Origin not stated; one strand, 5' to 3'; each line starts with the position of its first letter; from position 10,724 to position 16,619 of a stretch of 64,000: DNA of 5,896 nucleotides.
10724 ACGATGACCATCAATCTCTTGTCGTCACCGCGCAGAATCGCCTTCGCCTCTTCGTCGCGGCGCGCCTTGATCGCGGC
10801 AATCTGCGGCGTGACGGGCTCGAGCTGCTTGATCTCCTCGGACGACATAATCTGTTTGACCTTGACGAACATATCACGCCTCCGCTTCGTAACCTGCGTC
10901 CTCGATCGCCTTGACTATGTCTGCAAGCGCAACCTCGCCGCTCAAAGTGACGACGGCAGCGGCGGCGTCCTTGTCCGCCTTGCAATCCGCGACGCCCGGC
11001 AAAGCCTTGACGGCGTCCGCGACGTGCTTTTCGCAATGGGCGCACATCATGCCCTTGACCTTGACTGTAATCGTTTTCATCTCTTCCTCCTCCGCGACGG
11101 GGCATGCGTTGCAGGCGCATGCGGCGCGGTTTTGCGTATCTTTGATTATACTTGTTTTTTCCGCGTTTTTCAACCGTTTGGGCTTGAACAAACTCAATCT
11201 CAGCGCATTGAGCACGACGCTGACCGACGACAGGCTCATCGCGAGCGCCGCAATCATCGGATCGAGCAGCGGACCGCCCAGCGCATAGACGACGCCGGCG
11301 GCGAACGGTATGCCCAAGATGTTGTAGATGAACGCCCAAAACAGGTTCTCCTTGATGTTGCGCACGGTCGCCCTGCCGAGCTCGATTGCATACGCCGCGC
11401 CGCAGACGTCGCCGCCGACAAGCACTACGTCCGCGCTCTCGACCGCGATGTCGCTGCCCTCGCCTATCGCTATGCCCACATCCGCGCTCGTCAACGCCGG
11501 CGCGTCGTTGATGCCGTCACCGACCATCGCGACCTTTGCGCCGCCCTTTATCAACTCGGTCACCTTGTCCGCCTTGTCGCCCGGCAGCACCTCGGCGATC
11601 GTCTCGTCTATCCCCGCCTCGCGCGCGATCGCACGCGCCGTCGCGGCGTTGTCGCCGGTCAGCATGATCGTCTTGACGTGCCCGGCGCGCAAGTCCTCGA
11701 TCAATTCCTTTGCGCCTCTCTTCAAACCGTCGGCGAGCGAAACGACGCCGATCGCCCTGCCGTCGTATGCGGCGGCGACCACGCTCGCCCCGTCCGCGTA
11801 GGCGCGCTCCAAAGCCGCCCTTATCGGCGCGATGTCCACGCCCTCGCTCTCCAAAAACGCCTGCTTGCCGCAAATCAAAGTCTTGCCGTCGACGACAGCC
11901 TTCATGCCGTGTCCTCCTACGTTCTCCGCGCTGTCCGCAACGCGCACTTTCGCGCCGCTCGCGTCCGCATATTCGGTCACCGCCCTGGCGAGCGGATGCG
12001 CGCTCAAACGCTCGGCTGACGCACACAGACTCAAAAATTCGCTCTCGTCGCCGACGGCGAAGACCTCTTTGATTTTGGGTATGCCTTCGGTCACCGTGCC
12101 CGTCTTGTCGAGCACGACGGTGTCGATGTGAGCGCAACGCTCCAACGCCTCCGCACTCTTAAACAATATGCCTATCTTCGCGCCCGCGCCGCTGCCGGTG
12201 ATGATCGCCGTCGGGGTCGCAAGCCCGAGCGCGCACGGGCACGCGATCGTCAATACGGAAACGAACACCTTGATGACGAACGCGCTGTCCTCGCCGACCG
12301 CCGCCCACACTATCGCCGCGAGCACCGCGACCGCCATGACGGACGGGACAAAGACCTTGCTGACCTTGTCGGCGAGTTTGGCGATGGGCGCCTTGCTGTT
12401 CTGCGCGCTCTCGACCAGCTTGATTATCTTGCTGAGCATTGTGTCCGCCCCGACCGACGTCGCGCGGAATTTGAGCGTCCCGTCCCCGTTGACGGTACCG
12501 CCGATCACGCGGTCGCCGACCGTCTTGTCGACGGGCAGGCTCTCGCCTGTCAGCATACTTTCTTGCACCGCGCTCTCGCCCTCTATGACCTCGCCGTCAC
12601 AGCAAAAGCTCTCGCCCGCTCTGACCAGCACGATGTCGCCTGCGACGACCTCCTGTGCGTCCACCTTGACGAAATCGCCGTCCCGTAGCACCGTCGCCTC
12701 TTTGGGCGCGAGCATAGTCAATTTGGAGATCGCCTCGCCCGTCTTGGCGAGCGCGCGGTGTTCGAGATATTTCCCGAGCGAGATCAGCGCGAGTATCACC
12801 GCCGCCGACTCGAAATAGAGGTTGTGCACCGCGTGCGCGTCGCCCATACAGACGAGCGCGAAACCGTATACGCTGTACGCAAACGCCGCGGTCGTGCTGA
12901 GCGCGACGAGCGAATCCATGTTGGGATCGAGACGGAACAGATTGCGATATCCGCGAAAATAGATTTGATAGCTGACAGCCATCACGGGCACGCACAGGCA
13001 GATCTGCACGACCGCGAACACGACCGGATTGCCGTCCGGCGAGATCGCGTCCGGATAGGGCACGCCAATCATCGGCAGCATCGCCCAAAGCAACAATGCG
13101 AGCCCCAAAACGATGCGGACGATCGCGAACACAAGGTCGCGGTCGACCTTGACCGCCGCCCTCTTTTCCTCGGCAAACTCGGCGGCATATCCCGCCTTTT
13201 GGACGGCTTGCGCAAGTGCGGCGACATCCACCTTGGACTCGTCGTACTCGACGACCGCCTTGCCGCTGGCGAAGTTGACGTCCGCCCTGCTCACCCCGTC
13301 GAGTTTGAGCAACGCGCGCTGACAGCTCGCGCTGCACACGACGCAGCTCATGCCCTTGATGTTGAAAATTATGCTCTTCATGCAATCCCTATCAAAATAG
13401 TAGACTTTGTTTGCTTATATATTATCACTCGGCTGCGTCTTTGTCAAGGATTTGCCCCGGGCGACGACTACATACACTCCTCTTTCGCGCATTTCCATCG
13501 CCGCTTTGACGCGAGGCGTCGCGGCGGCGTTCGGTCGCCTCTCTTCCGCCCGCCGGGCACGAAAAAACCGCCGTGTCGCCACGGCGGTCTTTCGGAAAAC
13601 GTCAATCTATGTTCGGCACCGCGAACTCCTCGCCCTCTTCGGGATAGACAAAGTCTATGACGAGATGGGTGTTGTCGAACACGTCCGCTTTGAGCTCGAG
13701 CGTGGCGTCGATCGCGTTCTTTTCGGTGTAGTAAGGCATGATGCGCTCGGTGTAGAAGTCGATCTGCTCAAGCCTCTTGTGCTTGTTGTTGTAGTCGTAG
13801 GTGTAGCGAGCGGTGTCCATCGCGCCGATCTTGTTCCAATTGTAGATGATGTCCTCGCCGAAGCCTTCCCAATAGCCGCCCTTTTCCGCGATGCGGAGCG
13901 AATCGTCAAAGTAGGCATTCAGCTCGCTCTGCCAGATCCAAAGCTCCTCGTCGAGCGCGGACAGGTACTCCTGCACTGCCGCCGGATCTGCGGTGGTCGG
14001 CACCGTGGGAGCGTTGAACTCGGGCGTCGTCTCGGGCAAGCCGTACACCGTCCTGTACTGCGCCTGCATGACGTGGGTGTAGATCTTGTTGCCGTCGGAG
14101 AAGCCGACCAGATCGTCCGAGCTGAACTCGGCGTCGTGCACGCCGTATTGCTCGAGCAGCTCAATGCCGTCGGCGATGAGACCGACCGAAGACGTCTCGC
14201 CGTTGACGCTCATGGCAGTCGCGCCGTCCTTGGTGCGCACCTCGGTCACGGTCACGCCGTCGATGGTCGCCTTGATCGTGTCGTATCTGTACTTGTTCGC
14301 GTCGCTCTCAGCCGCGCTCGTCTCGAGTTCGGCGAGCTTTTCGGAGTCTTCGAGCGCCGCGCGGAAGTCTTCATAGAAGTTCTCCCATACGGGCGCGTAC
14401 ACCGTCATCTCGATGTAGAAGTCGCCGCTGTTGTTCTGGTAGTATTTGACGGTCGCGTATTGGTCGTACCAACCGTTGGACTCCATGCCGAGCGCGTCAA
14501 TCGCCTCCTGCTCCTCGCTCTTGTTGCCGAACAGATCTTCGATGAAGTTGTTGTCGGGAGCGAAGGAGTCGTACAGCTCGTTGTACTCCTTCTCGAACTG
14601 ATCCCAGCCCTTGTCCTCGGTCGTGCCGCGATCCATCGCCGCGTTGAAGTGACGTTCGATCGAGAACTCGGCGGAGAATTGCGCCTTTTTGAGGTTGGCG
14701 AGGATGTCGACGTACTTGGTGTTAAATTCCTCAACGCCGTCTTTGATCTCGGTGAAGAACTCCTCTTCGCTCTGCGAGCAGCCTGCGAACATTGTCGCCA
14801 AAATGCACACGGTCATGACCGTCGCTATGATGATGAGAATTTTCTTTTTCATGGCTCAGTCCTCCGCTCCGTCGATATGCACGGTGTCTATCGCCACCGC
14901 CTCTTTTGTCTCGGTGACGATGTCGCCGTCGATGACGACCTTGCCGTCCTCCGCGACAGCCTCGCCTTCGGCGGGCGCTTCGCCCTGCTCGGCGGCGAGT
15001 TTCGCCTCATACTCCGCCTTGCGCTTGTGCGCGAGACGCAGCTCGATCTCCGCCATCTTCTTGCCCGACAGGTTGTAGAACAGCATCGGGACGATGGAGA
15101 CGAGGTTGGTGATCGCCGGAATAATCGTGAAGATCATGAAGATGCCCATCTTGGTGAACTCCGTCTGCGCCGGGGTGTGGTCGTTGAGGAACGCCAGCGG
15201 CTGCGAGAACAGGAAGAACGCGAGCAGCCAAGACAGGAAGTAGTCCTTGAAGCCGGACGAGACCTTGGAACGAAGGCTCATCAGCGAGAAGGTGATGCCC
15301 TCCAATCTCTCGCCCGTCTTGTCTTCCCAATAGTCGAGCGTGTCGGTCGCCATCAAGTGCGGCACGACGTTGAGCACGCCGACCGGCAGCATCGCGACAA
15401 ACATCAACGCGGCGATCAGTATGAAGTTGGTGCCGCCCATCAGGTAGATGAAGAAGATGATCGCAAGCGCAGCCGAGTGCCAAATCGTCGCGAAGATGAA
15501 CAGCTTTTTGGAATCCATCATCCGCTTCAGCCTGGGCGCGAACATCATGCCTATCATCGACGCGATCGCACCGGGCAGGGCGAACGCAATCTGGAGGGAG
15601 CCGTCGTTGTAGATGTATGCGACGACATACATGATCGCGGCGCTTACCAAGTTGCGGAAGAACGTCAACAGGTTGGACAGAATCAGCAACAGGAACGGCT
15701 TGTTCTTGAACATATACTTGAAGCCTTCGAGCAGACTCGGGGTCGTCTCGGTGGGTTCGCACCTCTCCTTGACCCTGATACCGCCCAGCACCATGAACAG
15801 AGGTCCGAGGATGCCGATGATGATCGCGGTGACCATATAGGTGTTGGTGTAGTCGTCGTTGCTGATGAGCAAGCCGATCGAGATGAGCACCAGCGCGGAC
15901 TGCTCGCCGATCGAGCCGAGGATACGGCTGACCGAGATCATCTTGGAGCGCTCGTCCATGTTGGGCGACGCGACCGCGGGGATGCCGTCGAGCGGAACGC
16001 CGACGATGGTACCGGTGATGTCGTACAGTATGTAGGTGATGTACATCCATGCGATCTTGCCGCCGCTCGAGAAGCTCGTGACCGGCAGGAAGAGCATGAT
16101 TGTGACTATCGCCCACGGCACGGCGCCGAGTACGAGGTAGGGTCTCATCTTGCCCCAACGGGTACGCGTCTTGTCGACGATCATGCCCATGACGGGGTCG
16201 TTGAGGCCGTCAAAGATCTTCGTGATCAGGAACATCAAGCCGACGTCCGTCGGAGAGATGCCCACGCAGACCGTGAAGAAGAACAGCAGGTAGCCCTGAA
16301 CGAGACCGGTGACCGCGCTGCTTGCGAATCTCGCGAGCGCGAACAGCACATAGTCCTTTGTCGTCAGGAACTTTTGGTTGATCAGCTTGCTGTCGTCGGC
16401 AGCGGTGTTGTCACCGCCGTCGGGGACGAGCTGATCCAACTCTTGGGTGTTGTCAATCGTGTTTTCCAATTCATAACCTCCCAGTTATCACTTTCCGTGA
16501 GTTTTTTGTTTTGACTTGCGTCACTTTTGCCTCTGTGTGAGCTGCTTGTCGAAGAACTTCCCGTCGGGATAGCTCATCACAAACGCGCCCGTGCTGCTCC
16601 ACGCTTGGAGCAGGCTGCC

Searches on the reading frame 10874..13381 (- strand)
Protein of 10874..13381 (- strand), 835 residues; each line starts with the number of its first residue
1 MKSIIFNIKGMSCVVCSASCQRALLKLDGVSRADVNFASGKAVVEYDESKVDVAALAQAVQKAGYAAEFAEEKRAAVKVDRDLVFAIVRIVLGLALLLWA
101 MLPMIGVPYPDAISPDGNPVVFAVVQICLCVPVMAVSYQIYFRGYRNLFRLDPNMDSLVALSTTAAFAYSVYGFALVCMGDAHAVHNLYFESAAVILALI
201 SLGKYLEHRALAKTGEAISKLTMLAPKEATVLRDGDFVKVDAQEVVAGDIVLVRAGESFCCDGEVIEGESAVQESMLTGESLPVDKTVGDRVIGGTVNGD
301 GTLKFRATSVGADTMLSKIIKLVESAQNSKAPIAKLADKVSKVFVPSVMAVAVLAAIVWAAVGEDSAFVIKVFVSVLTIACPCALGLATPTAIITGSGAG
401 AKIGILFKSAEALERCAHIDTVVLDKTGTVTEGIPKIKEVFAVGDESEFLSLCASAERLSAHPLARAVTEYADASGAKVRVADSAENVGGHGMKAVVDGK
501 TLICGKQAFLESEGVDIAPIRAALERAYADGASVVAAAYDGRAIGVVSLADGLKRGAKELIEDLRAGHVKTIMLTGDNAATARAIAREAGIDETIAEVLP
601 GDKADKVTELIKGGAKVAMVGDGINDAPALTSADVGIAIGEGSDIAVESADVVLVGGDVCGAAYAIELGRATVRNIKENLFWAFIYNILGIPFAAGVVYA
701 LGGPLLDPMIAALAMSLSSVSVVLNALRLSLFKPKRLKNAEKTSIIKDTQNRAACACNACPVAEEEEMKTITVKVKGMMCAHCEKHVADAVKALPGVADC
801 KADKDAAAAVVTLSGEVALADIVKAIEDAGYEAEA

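Call 75: search_protein_families(library=pfam, proteins=[window:10874-13381:-], max_evalue=0.00001)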
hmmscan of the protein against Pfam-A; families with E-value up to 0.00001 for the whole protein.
window:10874-13381:- (835 aa): 3 families
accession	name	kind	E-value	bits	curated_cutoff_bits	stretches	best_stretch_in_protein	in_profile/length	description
PF00122.25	E1-E2_ATPase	-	3.2e-57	193.4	28.1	1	224-402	2-180/181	E1-E2 ATPase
PF00403.32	HMA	-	1.7e-29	102.4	24.8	2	6-65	2-61/62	Heavy-metal-associated domain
PF00702.32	Hydrolase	-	5.5e-29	102.4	26.4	1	419-634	1-191/191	haloacid dehalogenase-like hydrolase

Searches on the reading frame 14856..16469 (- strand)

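Call 75: search_protein_families(library=pfam, proteins=[window:14856-16469:-], max_evalue=0.00001)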
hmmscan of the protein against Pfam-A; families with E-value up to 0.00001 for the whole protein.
window:14856-16469:- (537 aa): 2 families
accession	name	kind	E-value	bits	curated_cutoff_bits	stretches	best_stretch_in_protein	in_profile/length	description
PF13347.12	MFS_2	-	3.4e-67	227.3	27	1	43-468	2-426/427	MFS/sugar transport protein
PF07690.21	MFS_1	-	5.1e-12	45.8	33.4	1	47-375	5-320/347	Major Facilitator Superfamily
